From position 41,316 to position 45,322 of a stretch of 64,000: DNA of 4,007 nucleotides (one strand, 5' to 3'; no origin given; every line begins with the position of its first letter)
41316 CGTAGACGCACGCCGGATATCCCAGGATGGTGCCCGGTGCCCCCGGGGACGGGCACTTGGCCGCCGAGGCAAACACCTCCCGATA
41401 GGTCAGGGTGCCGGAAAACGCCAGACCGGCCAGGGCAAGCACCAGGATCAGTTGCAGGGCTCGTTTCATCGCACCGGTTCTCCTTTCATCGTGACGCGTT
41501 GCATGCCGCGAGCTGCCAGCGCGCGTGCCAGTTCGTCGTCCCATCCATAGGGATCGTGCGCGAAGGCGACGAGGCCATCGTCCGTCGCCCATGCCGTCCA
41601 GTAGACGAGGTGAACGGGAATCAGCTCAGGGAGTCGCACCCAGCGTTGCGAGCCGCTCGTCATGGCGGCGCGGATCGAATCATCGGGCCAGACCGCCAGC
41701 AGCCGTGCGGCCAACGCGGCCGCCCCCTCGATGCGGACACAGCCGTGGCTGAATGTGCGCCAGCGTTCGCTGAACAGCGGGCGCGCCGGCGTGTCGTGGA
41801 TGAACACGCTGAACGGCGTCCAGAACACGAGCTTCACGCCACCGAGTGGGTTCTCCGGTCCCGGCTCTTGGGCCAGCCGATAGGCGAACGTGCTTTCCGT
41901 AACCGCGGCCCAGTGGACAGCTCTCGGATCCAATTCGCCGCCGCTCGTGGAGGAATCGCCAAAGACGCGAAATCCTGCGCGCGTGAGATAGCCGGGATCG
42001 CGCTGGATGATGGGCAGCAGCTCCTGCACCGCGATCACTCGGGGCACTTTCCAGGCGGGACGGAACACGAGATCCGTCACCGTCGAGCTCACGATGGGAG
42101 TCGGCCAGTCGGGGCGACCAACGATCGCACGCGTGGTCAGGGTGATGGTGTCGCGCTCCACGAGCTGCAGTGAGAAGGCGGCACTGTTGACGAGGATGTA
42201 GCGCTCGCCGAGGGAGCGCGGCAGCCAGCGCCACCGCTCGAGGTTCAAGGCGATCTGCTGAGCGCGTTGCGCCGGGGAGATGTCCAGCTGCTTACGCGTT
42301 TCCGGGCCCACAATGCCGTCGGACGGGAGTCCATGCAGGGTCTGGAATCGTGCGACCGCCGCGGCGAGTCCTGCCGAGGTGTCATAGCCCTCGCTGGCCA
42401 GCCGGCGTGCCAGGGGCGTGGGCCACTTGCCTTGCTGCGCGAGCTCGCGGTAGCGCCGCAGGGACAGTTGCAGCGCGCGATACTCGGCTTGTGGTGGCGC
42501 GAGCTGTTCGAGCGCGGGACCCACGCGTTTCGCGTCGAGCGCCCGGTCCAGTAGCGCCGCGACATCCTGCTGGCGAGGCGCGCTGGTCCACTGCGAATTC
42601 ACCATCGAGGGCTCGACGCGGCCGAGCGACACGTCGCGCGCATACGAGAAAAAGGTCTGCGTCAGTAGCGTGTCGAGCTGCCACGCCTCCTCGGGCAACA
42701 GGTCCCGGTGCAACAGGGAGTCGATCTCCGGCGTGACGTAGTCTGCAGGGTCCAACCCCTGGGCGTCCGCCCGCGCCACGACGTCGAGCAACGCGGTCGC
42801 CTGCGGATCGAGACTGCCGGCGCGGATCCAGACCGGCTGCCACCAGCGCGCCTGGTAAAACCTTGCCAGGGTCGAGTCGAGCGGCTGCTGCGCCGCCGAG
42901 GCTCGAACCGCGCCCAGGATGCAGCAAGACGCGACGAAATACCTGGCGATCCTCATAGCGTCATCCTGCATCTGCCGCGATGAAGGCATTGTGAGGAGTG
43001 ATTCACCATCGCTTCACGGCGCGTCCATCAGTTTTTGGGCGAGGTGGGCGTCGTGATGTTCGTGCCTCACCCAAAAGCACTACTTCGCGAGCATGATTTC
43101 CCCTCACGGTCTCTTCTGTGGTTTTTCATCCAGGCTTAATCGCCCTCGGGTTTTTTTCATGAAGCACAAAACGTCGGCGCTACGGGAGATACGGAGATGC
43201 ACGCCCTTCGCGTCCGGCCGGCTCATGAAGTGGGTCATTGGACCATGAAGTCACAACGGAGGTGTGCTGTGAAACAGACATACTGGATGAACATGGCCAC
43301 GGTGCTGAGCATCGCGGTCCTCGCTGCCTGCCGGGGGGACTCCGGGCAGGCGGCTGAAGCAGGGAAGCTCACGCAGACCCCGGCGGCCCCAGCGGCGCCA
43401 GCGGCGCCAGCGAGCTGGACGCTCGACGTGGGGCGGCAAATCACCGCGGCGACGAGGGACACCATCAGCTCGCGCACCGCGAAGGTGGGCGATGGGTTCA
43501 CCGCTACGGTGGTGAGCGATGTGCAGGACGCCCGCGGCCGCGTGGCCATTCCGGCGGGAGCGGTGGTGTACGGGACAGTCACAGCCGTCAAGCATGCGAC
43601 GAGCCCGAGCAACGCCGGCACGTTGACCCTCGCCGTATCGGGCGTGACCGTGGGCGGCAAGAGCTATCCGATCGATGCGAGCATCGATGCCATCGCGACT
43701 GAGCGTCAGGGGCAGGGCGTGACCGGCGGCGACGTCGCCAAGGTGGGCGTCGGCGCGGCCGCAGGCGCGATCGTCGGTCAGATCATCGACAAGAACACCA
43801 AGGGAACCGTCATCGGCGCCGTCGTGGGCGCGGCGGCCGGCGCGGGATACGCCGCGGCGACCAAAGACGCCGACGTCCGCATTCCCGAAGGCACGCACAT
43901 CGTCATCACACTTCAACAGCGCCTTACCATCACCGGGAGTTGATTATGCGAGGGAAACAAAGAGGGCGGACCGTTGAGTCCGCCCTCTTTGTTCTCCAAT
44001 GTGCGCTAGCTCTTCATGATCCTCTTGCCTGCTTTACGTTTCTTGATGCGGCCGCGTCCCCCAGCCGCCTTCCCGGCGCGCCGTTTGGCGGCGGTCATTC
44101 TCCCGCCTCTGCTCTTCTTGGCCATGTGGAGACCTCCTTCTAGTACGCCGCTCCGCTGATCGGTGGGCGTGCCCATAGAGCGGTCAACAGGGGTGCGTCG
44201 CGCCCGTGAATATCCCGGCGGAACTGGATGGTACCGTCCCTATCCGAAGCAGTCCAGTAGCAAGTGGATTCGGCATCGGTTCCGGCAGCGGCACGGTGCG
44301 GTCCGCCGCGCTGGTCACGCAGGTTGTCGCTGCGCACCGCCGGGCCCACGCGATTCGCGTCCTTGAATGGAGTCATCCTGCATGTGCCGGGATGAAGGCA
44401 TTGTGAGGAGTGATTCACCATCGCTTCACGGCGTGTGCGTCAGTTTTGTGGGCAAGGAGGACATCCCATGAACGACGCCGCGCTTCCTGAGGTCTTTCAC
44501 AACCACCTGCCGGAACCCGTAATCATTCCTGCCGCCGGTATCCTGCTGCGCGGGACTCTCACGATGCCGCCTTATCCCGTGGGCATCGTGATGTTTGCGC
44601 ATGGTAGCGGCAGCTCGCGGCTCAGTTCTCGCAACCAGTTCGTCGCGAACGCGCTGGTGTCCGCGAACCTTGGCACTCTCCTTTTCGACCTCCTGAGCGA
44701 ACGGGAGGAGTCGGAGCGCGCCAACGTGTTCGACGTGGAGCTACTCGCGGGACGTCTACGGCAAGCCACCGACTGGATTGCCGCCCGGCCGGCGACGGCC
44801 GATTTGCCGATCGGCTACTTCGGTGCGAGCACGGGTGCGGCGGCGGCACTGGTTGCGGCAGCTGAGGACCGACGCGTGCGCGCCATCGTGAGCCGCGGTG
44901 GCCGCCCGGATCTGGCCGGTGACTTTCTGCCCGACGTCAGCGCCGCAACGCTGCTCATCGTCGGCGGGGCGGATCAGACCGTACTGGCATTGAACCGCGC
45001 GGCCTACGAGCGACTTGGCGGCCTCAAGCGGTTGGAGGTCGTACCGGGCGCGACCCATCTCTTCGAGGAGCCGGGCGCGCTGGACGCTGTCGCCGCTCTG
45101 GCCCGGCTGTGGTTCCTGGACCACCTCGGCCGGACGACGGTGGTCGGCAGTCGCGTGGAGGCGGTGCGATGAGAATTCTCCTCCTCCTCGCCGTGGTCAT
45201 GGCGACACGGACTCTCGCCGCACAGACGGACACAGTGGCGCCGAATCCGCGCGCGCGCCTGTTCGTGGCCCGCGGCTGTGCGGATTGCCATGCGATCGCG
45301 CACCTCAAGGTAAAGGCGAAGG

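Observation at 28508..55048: ~27-kb block resembling a low-oxygen / dormancy-type regulon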

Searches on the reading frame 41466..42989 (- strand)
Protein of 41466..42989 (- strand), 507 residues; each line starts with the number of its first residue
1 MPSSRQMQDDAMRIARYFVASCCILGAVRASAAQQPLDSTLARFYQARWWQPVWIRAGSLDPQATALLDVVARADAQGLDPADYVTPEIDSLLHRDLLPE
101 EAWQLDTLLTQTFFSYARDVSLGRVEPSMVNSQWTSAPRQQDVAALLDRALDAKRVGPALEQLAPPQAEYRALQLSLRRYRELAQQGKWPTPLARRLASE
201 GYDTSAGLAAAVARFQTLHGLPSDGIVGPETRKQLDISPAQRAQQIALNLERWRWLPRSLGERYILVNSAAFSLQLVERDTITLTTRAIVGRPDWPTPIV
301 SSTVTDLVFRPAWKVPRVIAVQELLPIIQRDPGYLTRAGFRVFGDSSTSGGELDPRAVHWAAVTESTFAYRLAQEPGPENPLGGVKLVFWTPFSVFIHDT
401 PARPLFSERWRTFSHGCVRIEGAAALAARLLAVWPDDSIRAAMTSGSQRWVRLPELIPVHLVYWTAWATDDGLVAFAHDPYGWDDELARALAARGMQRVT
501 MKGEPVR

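Call 5: search_protein_families(library=pfam, proteins=[window:41466-42989:-], max_evalue=0.001)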
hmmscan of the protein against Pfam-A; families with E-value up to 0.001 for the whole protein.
window:41466-42989:- (507 aa): 3 families
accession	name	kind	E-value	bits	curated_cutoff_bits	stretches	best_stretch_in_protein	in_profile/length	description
PF20142.4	Scaffold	-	2.3e-34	119.5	24.6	1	40-176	2-138/139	Scaffold domain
PF03734.19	YkuD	-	5.1e-20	73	23.4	1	263-430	2-138/146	L,D-transpeptidase catalytic domain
PF01471.23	PG_binding_1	-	1.8e-07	31.7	23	1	206-235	28-57/57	Putative peptidoglycan binding domain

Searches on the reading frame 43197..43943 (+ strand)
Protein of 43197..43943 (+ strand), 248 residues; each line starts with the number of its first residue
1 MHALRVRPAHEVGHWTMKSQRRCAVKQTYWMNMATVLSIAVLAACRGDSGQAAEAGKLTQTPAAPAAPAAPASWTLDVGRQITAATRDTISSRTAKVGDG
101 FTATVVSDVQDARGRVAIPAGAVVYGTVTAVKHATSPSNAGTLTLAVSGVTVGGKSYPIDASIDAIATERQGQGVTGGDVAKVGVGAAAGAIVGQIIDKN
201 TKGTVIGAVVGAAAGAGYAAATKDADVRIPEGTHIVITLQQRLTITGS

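Call 5: search_protein_families(library=pfam, proteins=[window:43197-43943:+], max_evalue=0.001)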
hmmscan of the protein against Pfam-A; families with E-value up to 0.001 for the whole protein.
window:43197-43943:+ (248 aa): 3 families
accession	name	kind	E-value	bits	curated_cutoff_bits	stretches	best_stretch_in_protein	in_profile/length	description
PF05433.20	Rick_17kDa_Anti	-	2.9e-06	27.5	24.2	1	184-219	4-39/43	Glycine zipper 2TM domain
PF13488.11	Gly-zipper_Omp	-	1.1e-05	25.7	25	1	184-222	4-42/46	Glycine zipper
PF13441.11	Gly-zipper_YMGG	-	8.4e-05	22.6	28.9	1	178-219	2-43/45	YMGG-like Gly-zipper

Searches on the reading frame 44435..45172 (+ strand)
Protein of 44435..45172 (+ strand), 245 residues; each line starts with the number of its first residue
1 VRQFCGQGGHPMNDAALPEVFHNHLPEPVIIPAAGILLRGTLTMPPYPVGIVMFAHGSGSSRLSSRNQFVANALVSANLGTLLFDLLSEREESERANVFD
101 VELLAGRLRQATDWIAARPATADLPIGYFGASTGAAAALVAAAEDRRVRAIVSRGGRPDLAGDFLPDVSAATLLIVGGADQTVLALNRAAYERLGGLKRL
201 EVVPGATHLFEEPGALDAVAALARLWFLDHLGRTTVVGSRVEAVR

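Call 5: search_protein_families(library=pfam, proteins=[window:44435-45172:+], max_evalue=0.001)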
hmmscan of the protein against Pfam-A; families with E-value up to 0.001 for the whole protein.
window:44435-45172:+ (245 aa): 1 family
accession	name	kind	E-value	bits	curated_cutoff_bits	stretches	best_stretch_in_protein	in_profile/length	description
PF12146.15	Hydrolase_4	-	2.8e-06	27.3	27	0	48-152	3-105/239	Serine aminopeptidase, S33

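Call 47: search_protein_families(library=ncbifam, proteins=[window:44435-45172:+], max_evalue=0.00001)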
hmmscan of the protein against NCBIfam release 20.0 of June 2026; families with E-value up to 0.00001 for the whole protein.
window:44435-45172:+ (245 aa): 0 families

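Call 50: search_solved_structures(query=window:44435-45172:+, max_evalue=0.01)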
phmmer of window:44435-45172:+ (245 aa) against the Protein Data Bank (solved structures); distinct sequences matched with E-value up to 0.01: 10.
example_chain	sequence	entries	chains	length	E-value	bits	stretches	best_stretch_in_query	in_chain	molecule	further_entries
2o2g_A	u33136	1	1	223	3.8e-62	213.4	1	28-231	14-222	Dienelactone hydrolase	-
7qjm_A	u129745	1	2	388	2e-05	27.8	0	70-153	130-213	alpha/beta-hydrolase (202)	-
4u2d_A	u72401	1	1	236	5.7e-05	26.3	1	89-225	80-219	Carboxymethylenebutenolidase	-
4u2e_A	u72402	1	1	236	5.7e-05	26.3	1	89-225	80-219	Carboxymethylenebutenolidase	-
4u2f_A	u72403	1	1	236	5.9e-05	26.3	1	89-225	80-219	Carboxymethylenebutenolidase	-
4u2g_A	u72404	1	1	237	8.8e-05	25.7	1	88-225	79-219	Carboxymethylenebutenolidase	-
9h0z_A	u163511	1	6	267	0.00077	22.6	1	30-152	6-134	Serine aminopeptidase S33 domain-containing protein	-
7q4h_A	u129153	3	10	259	0.0014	21.8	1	31-152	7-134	Hydrolase_4 domain-containing protein | Serine aminopeptidase S33 domain-containing protein | Prolyl oligopeptidase family protein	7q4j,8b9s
4u2c_A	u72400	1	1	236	0.0014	21.7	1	89-225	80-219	Carboxymethylenebutenolidase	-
1zix_A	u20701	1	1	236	0.0026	20.9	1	90-225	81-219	Carboxymethylenebutenolidase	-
